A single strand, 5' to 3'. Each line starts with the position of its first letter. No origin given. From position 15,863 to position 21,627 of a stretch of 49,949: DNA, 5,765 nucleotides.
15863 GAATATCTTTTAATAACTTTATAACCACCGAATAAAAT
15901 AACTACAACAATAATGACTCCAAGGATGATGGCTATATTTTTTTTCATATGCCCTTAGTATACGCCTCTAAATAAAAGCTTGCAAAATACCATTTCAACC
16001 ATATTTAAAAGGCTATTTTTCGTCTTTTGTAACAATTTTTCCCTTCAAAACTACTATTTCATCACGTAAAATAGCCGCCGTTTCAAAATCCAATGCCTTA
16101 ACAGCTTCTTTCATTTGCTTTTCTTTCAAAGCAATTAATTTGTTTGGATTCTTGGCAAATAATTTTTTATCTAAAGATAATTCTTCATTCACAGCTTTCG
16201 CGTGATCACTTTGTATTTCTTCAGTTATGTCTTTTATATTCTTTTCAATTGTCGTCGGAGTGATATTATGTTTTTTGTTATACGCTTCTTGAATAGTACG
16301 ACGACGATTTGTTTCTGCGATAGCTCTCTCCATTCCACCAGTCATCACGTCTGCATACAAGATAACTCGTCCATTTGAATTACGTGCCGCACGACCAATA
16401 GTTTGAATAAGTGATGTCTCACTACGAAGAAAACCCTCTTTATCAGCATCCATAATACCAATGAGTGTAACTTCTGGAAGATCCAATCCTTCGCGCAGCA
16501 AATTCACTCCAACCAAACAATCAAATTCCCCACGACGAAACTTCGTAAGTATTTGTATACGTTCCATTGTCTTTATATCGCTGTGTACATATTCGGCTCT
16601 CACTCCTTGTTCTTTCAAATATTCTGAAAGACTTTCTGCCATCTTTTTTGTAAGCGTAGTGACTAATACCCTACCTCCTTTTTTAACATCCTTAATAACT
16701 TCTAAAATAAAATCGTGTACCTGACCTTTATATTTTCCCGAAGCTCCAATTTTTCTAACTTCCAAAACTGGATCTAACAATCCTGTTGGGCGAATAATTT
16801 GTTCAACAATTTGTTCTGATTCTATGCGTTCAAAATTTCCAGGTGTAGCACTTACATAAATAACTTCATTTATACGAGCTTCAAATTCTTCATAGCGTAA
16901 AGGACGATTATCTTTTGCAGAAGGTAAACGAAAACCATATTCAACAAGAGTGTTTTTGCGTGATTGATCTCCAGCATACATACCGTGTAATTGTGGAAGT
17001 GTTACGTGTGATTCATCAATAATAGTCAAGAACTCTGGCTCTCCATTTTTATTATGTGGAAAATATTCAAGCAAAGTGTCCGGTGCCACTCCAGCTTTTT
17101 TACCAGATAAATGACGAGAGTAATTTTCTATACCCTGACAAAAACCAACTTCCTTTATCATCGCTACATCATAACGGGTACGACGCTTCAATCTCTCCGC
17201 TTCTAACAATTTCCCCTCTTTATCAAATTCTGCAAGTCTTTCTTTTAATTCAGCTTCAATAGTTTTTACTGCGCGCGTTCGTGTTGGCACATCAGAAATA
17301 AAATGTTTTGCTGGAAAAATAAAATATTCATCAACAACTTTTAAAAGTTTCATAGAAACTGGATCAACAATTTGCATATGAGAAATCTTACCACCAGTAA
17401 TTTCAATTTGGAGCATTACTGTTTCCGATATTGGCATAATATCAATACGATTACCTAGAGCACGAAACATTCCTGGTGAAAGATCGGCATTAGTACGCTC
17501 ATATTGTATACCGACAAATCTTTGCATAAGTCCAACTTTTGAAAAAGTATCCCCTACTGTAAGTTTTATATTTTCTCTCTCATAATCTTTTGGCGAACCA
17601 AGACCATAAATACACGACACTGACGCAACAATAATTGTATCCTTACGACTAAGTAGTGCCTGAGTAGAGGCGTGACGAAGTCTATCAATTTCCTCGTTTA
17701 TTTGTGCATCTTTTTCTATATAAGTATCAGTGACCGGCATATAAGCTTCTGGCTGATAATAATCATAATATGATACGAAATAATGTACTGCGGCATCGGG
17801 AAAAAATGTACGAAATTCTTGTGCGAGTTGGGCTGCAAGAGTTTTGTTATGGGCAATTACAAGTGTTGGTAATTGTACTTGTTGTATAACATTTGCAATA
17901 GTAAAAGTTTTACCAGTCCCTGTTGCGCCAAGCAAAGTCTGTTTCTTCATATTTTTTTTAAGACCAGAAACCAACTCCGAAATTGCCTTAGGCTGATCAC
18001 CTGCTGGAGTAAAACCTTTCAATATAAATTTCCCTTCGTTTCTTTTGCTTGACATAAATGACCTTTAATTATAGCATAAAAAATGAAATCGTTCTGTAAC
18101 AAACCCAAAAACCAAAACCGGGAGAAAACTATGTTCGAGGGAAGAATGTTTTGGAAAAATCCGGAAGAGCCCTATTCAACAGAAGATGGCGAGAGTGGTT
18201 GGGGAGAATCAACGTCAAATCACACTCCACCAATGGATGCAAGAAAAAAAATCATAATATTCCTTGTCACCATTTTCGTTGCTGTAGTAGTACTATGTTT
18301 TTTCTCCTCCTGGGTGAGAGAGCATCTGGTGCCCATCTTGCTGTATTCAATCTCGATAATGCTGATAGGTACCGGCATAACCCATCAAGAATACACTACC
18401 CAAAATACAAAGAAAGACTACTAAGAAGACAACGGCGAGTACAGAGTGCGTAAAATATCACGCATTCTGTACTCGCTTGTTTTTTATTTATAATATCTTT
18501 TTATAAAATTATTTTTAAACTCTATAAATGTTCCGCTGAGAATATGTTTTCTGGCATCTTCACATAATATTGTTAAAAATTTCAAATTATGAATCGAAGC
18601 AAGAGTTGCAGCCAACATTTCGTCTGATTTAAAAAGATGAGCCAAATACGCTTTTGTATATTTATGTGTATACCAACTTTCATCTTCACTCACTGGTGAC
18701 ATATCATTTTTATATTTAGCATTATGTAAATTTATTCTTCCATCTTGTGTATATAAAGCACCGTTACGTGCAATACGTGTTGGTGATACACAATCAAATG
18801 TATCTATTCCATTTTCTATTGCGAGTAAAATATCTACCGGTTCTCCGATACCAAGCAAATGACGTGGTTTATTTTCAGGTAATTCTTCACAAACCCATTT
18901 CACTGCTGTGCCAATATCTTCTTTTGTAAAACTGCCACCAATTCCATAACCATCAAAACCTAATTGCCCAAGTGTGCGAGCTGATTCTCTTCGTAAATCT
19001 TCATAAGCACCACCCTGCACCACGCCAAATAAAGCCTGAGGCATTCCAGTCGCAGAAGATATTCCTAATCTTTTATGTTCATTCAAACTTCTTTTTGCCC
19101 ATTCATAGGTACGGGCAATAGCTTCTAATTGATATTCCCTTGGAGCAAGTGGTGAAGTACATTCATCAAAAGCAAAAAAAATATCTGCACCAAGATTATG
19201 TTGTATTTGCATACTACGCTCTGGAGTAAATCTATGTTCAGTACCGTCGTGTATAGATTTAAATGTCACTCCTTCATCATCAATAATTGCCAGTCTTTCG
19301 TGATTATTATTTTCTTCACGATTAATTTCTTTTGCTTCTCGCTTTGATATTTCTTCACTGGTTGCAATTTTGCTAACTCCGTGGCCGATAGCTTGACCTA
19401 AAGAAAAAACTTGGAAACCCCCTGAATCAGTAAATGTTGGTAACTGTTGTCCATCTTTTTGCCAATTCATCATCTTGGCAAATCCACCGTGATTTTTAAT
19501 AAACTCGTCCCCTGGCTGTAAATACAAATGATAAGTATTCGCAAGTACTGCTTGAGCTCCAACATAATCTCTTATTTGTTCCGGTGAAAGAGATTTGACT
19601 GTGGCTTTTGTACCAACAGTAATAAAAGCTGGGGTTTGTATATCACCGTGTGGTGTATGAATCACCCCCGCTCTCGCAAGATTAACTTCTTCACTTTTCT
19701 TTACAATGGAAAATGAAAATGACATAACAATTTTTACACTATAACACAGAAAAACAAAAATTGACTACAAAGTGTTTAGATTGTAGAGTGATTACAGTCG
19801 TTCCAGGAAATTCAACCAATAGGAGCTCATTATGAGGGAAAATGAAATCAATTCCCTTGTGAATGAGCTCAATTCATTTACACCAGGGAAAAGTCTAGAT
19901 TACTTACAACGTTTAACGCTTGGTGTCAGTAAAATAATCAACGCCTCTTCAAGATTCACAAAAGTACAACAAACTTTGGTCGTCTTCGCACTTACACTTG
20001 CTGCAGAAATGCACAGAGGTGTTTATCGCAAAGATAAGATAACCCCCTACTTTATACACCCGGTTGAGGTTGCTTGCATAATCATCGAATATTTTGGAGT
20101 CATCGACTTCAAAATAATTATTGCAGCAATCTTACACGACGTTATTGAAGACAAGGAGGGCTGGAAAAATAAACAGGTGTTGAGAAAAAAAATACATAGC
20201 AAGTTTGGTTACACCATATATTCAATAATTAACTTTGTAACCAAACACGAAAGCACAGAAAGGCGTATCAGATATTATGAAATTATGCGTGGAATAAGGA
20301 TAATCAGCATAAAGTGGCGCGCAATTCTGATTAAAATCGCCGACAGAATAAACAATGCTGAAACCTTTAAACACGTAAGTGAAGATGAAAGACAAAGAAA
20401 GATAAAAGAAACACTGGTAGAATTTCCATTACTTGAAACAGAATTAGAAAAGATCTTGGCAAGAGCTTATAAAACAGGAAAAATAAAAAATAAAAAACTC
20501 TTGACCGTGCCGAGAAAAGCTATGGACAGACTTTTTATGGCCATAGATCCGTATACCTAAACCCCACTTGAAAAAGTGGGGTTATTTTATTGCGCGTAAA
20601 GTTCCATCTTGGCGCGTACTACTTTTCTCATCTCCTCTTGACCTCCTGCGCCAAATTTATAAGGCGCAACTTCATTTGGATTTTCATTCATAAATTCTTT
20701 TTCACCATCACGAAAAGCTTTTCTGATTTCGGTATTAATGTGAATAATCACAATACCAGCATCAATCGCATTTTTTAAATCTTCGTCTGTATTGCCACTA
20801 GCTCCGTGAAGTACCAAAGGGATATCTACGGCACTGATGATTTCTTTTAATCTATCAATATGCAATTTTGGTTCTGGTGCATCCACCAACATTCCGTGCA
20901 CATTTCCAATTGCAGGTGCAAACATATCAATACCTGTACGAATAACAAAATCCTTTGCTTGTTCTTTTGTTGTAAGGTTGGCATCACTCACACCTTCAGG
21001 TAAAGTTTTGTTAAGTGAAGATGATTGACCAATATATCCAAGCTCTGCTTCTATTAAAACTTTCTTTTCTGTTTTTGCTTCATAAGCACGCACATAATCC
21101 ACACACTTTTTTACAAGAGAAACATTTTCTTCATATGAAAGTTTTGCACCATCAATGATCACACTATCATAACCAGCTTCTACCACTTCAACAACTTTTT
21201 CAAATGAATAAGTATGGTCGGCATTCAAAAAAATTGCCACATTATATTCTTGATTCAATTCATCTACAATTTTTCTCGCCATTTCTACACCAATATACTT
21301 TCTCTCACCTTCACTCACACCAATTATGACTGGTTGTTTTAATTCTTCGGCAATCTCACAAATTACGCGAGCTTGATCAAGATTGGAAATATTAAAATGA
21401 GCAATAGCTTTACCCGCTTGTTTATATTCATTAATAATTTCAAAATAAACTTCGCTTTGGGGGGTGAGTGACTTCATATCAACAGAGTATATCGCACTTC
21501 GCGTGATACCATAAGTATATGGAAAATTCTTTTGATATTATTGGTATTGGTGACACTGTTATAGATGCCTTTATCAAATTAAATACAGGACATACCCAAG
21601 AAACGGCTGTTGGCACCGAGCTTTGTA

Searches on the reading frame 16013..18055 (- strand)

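Call 7: search_protein_families(library=pfam, max_evalue=0.001, proteins=[window:16013-18055:-])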
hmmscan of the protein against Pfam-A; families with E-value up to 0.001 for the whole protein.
window:16013-18055:- (680 aa): 9 families
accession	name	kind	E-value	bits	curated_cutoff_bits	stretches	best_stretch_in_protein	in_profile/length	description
PF00271.37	Helicase_C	-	1.2e-22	80.7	23.5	1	450-559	6-109/110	Helicase conserved C-terminal domain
PF12344.14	UvrB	-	1.5e-21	76.4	27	1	566-608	1-43/43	Ultra-violet resistance protein B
PF17757.6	UvrB_inter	-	2.2e-19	69.8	22.9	1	163-252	1-91/91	UvrB interaction domain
PF04851.21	ResIII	-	1.4e-11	45.1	22.5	1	20-90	7-82/164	Type III restriction enzyme, res subunit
PF02151.25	UVR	-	2.3e-08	34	21.5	1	639-671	2-34/36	UvrB/uvrC motif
PF13245.12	AAA_19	-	8e-06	26.5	25.1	0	39-95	14-73/134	AAA domain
PF00270.35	DEAD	-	2.3e-05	24.6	26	0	21-90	4-76/167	DEAD/DEAH box helicase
PF13604.12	AAA_30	-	0.00015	22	27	0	33-81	15-66/191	AAA domain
PF13307.12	Helicase_C_2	-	0.0007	20.1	25.3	0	457-532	8-86/170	Helicase C-terminal domain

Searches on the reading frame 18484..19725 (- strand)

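Call 9: search_protein_families(library=pfam, max_evalue=0.001, proteins=[window:18484-19725:-])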
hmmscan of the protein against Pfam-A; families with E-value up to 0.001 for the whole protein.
window:18484-19725:- (413 aa): 1 family
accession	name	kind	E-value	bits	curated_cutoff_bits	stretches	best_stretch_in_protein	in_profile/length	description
PF01702.25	TGT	-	1.8e-125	419.2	26.3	2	146-412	93-356/357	Queuine tRNA-ribosyltransferase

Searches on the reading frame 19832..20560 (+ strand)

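Call 9: search_protein_families(library=pfam, max_evalue=0.001, proteins=[window:19832-20560:+])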
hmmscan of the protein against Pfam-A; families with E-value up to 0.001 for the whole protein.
window:19832-20560:+ (242 aa): 2 families
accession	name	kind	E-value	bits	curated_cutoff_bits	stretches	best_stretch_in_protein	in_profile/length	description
PF13328.12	HD_4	-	1.9e-14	54.1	27.2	1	53-194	1-142/156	HD domain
PF01966.28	HD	-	2.1e-07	31.6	22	1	73-175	1-115/116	HD domain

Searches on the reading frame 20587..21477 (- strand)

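Call 9: search_protein_families(library=pfam, max_evalue=0.001, proteins=[window:20587-21477:-])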
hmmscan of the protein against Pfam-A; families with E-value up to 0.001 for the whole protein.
window:20587-21477:- (296 aa): 1 family
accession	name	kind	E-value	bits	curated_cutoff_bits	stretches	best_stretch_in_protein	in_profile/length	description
PF01116.26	F_bP_aldolase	-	2.1e-71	241.1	25.5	1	13-294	5-272/277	Fructose-bisphosphate aldolase class-II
